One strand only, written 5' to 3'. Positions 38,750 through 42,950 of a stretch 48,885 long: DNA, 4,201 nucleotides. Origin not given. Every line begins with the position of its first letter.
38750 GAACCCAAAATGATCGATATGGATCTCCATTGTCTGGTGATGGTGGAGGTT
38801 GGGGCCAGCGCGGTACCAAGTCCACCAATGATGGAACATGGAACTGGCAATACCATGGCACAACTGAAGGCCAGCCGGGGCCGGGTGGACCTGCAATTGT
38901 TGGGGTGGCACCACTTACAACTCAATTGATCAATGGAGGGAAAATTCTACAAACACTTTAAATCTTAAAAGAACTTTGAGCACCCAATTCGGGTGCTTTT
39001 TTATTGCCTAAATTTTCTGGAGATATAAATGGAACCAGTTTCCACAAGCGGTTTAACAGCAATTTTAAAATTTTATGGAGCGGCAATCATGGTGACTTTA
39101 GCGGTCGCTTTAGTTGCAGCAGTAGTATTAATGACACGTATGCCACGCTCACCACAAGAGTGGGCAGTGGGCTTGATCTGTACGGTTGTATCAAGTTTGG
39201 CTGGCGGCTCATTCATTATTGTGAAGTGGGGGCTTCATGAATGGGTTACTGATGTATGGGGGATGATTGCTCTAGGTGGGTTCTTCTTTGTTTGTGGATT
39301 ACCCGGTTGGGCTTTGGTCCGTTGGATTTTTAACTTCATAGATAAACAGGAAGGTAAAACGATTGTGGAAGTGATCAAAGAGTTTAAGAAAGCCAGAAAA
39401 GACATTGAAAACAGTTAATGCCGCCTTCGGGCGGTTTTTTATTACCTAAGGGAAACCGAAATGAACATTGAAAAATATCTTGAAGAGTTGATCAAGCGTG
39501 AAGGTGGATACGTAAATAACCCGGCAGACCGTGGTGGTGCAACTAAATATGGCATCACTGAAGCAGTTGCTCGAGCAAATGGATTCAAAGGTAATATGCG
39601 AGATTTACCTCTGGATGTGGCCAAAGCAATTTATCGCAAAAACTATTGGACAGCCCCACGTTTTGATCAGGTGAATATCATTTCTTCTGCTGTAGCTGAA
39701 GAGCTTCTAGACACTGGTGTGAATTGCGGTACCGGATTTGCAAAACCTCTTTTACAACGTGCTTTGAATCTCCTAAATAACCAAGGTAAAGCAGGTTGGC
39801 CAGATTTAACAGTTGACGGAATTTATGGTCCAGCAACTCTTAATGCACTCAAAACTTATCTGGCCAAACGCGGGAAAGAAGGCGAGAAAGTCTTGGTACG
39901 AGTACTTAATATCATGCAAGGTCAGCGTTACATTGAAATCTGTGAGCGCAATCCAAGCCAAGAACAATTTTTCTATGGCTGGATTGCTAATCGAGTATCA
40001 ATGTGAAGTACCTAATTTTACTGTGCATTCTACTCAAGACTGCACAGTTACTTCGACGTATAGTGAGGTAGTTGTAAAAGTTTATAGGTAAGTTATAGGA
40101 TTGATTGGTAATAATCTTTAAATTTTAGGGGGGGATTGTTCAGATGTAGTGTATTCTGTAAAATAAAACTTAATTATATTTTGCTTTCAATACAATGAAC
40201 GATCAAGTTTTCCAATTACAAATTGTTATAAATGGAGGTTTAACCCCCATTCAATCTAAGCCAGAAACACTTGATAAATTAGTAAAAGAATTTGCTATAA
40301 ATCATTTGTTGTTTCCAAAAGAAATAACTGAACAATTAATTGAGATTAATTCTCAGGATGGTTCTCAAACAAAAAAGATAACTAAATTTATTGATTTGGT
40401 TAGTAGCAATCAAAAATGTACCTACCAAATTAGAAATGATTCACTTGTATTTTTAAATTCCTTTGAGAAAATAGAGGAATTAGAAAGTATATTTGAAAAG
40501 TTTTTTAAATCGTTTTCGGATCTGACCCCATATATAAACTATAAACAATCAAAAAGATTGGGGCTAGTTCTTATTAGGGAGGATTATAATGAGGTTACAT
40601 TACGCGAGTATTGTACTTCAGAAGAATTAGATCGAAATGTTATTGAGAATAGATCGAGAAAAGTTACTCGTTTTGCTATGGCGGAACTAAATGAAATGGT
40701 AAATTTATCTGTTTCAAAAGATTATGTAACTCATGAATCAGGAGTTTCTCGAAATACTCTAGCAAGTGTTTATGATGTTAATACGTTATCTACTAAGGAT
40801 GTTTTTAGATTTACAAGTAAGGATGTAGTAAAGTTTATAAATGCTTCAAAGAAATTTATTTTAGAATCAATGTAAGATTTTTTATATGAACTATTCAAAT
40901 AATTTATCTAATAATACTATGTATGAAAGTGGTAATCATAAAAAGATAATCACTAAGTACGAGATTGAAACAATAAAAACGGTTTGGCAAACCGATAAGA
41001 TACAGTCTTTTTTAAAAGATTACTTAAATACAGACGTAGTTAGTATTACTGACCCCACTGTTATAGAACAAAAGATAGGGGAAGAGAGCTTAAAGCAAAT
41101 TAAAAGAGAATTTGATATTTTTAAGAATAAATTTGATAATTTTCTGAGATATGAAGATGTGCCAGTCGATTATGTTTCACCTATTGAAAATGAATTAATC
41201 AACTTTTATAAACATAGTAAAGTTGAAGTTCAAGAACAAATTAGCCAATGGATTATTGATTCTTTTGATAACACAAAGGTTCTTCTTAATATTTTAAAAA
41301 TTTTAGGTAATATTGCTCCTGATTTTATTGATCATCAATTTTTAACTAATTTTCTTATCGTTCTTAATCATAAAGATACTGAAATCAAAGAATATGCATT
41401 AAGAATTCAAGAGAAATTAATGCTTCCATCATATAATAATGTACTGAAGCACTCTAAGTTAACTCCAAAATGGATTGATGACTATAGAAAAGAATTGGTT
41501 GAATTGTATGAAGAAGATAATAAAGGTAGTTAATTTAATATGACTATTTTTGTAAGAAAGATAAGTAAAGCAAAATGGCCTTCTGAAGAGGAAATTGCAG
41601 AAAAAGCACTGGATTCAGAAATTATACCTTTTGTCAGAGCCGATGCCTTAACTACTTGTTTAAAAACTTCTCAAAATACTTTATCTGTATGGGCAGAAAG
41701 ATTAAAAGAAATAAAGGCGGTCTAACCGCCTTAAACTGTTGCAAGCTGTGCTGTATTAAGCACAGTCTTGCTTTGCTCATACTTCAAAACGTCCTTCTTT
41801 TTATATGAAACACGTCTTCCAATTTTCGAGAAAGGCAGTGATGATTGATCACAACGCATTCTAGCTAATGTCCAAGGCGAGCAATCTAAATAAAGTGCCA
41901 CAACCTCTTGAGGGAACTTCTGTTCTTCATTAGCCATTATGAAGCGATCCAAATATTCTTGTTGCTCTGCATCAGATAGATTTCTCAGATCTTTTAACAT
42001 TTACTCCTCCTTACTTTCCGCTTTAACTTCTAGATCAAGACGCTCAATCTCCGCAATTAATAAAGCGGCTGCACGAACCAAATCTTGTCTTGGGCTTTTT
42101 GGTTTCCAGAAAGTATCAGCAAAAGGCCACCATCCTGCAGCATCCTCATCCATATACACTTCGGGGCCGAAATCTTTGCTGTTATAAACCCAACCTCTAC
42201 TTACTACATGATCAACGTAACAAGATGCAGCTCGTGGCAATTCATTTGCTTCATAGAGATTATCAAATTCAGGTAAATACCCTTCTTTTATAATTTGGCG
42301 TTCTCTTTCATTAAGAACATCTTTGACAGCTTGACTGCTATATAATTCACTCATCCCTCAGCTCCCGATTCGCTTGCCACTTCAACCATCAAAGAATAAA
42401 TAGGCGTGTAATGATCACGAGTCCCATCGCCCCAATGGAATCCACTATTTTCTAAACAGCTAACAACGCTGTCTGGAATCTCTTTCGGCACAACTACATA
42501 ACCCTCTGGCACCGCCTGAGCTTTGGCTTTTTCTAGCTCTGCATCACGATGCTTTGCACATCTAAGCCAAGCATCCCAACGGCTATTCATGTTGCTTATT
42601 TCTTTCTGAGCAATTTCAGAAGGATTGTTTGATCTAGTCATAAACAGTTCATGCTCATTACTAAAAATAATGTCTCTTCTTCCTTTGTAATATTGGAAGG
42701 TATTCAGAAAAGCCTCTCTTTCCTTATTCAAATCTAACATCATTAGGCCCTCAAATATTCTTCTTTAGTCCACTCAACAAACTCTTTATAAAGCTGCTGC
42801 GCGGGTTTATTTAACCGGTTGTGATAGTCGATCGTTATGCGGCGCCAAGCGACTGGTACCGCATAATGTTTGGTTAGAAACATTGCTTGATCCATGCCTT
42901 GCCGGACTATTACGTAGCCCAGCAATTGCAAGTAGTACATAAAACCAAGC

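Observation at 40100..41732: AT-rich three-gene cassette after the endolysin, where an integrase would be expected: candidate novel accessory or defence module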

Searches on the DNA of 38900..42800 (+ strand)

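Call 8: search_dna_similar(query=window:38900-42800:+, collection=phages, mode=near, max_rows=25)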
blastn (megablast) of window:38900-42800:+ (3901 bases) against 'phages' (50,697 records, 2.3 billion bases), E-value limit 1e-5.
Records with a match: 79; places in all: 116; records where one place covers at least 80% of the query: 7.
Best place of each record, by identity: >=99% 7; 95-99% 17; 90-95% 19; 80-90% 36.
By first word of the organism name: Acinetobacter 78; Alcaligenes 1.
By host as written in the record: Acinetobacter baumannii 32; - 13; Acinetobacter baumannii 703 4; Acinetobacter sp. 3; Acinetobacter baumannii Ab105 3; Acinetobacter baumannii 1971 3; Acinetobacter baumannii YMC/09/02/B1251 2; Acinetobacter baumannii 1326 2; and 16 more.
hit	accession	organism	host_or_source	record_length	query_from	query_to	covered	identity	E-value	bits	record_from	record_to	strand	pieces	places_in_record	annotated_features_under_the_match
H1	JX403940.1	Acinetobacter phage YMC/09/02/B1251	Acinetobacter baumannii YMC/09/02/B1251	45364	1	3901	100%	98.9%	0e+0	6972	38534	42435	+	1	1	hypothetical protein (x10)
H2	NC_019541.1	Acinetobacter phage YMC/09/02/B1251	Acinetobacter baumannii YMC/09/02/B1251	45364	1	3901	100%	98.9%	0e+0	6972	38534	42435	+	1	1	hypothetical protein (x8) | N-acetylmuramidase | tail fiber protein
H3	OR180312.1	Acinetobacter phage A1626.2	Acinetobacter baumannii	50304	1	3901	100%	97.5%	0e+0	6705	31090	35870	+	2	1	hypothetical protein (x12)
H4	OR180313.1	Acinetobacter phage A2490.3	Acinetobacter baumannii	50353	1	3901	100%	96.7%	0e+0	6542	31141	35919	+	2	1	hypothetical protein (x12)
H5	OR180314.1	Acinetobacter phage A3926.3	Acinetobacter baumannii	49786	1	3901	100%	96.7%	0e+0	6542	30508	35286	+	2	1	hypothetical protein (x12)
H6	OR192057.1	Acinetobacter phage A785.1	Acinetobacter baumannii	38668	96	3901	98%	96.5%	0e+0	6343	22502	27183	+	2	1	hypothetical protein (x10)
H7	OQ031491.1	Acinetobacter phage MRostami-2023a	Acinetobacter sp.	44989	2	3900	82%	96.4%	0e+0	5257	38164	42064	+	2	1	record has no annotation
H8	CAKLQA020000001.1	Acinetobacter phage MD-2021a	not known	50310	1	2797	72%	97.6%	0e+0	4800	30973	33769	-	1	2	Uncharacterised protein (x5) | Predicted lysozyme (DUF847)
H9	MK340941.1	Acinetobacter phage AbTJ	Acinetobacter baumannii MDR-TJ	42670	96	2797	69%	95.8%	0e+0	4357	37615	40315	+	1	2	hypothetical protein (x4) | secretion activator protein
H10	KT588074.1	Acinetobacter phage Ab105-1phi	Acinetobacter baumannii Ab105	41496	96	2797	69%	95.7%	0e+0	4348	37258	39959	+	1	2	hypothetical protein (x4) | secretion activator protein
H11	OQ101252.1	Acinetobacter phage Aclw_8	Acinetobacter baumannii 703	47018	1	3643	51%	92.9%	0e+0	2894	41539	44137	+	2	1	endolysin | hypothetical protein (x2) | putative tail tip protein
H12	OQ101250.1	Acinetobacter phage Acba_1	Acinetobacter baumannii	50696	1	1576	40%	92.8%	0e+0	2279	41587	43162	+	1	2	secretion activator protein | hypothetical protein | putative tail tip protein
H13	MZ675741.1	Acinetobacter phage Ab1656-2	Acinetobacter baumannii 1656-2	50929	2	1097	28%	88.7%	0e+0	1338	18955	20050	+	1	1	endolysin | ammonia monooxygenase/methane monooxygenase | phosphatidylinositol-specific phospholipase c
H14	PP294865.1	Acinetobacter phage vB_AbaS_Gln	Acinetobacter baumannii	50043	2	1091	28%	88.8%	0e+0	1332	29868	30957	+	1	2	endolysin | hypothetical protein | baseplate hub protein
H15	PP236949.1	Acinetobacter phage vB_AbaS_SA1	Acinetobacter baumannii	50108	2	1091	28%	88.8%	0e+0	1332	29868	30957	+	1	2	endolysin | hypothetical protein | baseplate hub protein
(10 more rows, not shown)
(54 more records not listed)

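Call 9: get_annotated_region(hit=H3, flank=3000)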
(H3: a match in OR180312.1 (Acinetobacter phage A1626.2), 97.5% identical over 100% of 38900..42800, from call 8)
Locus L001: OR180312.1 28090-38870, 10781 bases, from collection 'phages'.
description: Acinetobacter phage A1626.2, complete genome.
organism: Acinetobacter phage A1626.2 (NCBI taxid 3075072)
taxonomy: Viruses; Duplodnaviria; Heunggongvirae; Uroviricota; Caudoviricetes; Vieuvirus
host: Acinetobacter baumannii; source: -; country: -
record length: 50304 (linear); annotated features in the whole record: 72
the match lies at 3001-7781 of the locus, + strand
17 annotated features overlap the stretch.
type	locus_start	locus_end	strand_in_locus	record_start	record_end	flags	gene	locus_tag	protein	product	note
CDS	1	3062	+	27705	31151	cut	-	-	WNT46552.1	hypothetical protein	label: hypothetical protein CDS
CDS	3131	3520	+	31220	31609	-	-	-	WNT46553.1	hypothetical protein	label: hypothetical protein CDS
CDS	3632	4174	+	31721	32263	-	-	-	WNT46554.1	hypothetical protein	label: hypothetical protein CDS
CDS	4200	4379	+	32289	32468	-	-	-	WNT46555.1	hypothetical protein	label: hypothetical protein CDS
CDS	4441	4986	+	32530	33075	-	-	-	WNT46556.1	hypothetical protein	label: hypothetical protein CDS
CDS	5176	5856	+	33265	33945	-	-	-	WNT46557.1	hypothetical protein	label: hypothetical protein CDS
CDS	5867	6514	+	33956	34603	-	-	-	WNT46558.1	hypothetical protein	label: hypothetical protein CDS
CDS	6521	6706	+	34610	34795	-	-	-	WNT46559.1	hypothetical protein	label: hypothetical protein CDS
CDS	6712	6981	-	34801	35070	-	-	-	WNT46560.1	hypothetical protein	label: hypothetical protein CDS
CDS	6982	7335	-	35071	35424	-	-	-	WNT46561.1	hypothetical protein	label: hypothetical protein CDS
CDS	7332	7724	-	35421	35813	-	-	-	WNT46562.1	hypothetical protein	label: hypothetical protein CDS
CDS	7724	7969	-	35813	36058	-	-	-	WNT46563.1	hypothetical protein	label: hypothetical protein CDS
CDS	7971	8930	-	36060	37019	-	-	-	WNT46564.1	hypothetical protein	label: hypothetical protein CDS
CDS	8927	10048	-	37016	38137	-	-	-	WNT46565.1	hypothetical protein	label: hypothetical protein CDS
CDS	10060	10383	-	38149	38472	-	-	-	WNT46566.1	hypothetical protein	label: hypothetical protein CDS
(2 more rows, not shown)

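Call 10: get_annotated_region(hit=H2, flank=3000)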
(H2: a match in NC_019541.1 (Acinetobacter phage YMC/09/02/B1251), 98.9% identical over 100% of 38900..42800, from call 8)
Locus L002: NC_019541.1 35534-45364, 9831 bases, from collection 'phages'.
description: Acinetobacter phage YMC/09/02/B1251_ABA_BP, complete genome.
organism: Acinetobacter phage YMC/09/02/B1251 (NCBI taxid 1221835)
taxonomy: Viruses; Duplodnaviria; Heunggongvirae; Uroviricota; Caudoviricetes; Vieuvirus; Vieuvirus B1251
host: Acinetobacter baumannii YMC/09/02/B1251; source: isolate from sewage sample from a university hospital; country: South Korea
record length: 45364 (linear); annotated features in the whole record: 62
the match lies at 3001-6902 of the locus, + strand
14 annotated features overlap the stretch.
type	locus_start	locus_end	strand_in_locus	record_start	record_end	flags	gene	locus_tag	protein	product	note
CDS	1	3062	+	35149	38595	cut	-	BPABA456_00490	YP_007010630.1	tail fiber protein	-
CDS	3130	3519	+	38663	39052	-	-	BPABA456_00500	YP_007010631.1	hypothetical protein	-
CDS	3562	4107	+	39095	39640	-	-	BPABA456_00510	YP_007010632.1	N-acetylmuramidase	-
CDS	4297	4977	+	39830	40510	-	-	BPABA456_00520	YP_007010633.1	hypothetical protein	-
CDS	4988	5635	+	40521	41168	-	-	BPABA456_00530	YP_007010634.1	hypothetical protein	-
CDS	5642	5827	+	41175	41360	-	-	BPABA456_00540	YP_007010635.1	hypothetical protein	-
CDS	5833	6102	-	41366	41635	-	-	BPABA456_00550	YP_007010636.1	hypothetical protein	-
CDS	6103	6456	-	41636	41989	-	-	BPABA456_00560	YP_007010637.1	hypothetical protein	-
CDS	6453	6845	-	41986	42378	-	-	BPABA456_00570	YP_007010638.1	hypothetical protein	-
CDS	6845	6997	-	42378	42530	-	-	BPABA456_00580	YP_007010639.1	hypothetical protein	-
CDS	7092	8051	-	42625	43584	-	-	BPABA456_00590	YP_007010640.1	hypothetical protein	-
CDS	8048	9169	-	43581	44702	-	-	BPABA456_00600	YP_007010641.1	ATP-binding protein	-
CDS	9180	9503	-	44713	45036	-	-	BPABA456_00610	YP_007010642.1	hypothetical protein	-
CDS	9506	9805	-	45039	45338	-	-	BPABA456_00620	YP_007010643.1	hypothetical protein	-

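Call 13: get_annotated_region(hit=H9, flank=3500)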
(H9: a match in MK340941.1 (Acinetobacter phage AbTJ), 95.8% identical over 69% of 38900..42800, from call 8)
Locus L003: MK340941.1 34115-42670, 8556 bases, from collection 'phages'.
description: Acinetobacter phage AbTJ, complete genome.
organism: Acinetobacter phage AbTJ (NCBI taxid 2507835)
taxonomy: Viruses; Duplodnaviria; Heunggongvirae; Uroviricota; Caudoviricetes
host: Acinetobacter baumannii MDR-TJ; source: -; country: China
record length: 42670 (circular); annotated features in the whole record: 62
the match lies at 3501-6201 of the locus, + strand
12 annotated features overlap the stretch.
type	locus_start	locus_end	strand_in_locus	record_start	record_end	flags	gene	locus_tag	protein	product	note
CDS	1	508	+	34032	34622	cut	-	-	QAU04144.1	hypothetical protein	similar to ALJ99085.1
CDS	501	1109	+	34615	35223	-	-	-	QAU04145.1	tail fiber protein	similar to ALJ99086.1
CDS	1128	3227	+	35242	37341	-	-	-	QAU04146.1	tail fiber protein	similar to ALJ99087.1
CDS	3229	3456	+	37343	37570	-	-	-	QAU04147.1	hypothetical protein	similar to ALJ99088.1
CDS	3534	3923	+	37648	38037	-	-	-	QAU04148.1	hypothetical protein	similar to ALJ99089.1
CDS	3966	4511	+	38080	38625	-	-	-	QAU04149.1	secretion activator protein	similar to ALJ99090.1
CDS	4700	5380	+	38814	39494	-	-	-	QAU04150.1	hypothetical protein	similar to ALJ99091.1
CDS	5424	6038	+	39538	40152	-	-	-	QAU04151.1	hypothetical protein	similar to YP_007010634.1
CDS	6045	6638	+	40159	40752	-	-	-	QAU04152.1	hypothetical protein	similar to YP_007010635.1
CDS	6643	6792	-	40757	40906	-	-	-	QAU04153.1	lesion bypass DNA polymerase V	similar to ALJ99094.1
CDS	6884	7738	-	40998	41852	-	-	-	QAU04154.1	transposase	similar to ALJ99095.1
CDS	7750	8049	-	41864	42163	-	-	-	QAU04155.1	transposase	similar to EKP39082.1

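Call 14: get_annotated_region(hit=H11, flank=3000)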
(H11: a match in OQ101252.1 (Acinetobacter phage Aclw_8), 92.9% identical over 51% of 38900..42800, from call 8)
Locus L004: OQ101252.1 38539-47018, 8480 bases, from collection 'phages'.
description: Acinetobacter phage Aclw_8, partial genome.
organism: Acinetobacter phage Aclw_8 (NCBI taxid 3014809)
taxonomy: Viruses; Duplodnaviria; Heunggongvirae; Uroviricota; Caudoviricetes; Vieuvirus
host: Acinetobacter baumannii 703; source: sewage treated from a sewage treatment plant; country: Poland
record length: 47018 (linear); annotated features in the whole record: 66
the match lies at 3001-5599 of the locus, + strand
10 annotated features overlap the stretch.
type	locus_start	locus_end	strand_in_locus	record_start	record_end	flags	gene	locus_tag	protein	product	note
CDS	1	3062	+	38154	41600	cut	-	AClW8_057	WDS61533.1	putative tail tip protein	Derived using Geneious Prime 2022.1.1 'Annotate from Database' based on nucleotide similarity; ORF74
CDS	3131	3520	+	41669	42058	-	-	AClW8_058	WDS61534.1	hypothetical protein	-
CDS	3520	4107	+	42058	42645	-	-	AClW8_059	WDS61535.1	endolysin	Derived using Geneious Prime 2022.1.1 'Annotate from Database' based on nucleotide similarity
CDS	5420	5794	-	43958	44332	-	-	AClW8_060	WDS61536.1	hypothetical protein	-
CDS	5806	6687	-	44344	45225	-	-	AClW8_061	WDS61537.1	putative RecA-like recombination and repairprotein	Derived using Geneious Prime 2022.1.1 'Annotate from Database' based on nucleotide similarity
CDS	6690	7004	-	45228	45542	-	-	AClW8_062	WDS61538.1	hypothetical protein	-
CDS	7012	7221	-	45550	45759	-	-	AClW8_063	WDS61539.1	hypothetical protein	-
CDS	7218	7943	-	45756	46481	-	-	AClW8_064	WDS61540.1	hypothetical protein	-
CDS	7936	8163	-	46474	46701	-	-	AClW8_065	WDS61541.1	hypothetical protein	-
CDS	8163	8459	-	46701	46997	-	-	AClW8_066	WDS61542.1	hypothetical protein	-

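Call 15: get_annotated_region(hit=H12, flank=5000)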
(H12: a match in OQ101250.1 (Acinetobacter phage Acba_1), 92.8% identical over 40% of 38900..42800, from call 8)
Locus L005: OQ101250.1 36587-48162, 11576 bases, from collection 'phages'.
description: Acinetobacter phage Acba_1, partial genome.
organism: Acinetobacter phage Acba_1 (NCBI taxid 3024174)
taxonomy: Viruses; Duplodnaviria; Heunggongvirae; Uroviricota; Caudoviricetes; Vieuvirus
host: Acinetobacter baumannii; source: city ditch water; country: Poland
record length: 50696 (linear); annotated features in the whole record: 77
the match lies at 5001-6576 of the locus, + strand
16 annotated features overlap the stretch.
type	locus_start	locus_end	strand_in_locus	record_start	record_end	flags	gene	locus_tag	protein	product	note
CDS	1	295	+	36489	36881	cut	-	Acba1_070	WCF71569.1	hypothetical protein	-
CDS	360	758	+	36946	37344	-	-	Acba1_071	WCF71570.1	putative minor tail protein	Derived using Geneious Prime 2022.1.1 'Annotate from Database' based on nucleotide similarity; ORF71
CDS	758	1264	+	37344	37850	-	-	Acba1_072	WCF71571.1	putative enolase-like protein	Derived using Geneious Prime 2022.1.1 'Annotate from Database' based on nucleotide similarity; ORF72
CDS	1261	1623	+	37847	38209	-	-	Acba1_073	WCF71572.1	putative tail-associated peptidoglycanhydrolase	Derived using Geneious Prime 2022.1.1 'Annotate from Database' based on nucleotide similarity; ORF73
CDS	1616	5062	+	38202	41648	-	-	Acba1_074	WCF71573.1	putative tail tip protein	Derived using Geneious Prime 2022.1.1 'Annotate from Database' based on nucleotide similarity; ORF74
CDS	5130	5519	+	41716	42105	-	-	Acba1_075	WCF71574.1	hypothetical protein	-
CDS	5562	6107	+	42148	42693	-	-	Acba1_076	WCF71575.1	secretion activator protein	Derived using Geneious Prime 2022.1.1 'Annotate from Database' based on nucleotide similarity; hypothetical protein ...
CDS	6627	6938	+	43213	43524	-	-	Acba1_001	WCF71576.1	hypothetical protein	-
CDS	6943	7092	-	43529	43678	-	-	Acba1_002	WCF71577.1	lesion bypass DNA polymerase V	Derived using Geneious Prime 2022.1.1 'Annotate from Database' based on nucleotide similarity; similar to ALJ99094.1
CDS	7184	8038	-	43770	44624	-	-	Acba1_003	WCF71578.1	transposase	Derived using Geneious Prime 2022.1.1 'Annotate from Database' based on nucleotide similarity; similar to ALJ99095.1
CDS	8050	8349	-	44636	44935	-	-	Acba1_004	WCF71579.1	transposase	Derived using Geneious Prime 2022.1.1 'Annotate from Database' based on nucleotide similarity; similar to EKP39082.1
CDS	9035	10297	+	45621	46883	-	-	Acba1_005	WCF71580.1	integrase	Derived using Geneious Prime 2022.1.1 'Annotate from Database' based on nucleotide similarity; similar to ALJ99033.1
CDS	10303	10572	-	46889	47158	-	-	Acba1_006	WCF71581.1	hypothetical protein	-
CDS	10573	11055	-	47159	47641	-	-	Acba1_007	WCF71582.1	class I SAM-dependent methyltransferase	-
CDS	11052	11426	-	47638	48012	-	-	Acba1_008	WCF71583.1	hypothetical protein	-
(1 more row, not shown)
